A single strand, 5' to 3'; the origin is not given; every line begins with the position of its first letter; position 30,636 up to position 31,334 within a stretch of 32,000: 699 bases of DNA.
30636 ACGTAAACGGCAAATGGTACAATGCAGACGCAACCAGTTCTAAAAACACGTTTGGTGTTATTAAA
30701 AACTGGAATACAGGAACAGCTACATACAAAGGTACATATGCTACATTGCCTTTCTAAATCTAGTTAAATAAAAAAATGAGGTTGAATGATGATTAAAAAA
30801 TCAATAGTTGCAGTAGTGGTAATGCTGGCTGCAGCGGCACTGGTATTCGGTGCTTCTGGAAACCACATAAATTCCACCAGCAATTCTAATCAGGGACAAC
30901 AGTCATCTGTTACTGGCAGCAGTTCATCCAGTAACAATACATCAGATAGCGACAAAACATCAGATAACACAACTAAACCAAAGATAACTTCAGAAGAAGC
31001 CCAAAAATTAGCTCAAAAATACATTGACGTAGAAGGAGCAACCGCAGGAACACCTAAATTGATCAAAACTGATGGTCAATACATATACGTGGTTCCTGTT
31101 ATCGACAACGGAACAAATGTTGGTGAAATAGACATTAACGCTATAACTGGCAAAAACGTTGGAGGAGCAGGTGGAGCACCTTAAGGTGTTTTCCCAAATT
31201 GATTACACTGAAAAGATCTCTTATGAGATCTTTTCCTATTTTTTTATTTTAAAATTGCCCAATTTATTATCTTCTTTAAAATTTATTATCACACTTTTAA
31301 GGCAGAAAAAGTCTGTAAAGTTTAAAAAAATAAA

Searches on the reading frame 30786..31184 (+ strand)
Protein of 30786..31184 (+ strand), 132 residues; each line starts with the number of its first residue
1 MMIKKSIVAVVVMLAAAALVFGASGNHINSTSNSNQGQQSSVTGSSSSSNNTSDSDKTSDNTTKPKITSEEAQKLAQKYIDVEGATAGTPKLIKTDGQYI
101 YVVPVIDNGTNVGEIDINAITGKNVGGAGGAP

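Call 15: find_encoding_contigs(protein=window:30786-31184:+, flank=10000, max_places=10)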
Protein window:30786-31184:+ (132 aa): 3 contigs read that carry it; 2 places shown.
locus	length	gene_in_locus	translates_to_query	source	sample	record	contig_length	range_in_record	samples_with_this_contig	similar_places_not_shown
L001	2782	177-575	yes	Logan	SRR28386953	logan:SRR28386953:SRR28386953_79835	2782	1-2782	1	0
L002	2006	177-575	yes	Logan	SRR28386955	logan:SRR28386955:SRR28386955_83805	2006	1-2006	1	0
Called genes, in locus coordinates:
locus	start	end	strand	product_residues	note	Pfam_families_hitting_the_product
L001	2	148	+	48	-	?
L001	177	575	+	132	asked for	PF03413:PepSY (weak)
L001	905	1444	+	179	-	PF13240:Zn_Ribbon_1 (weak)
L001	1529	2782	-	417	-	?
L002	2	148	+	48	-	?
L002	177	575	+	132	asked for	PF03413:PepSY (weak)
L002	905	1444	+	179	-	PF13240:Zn_Ribbon_1 (weak)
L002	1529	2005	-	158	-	?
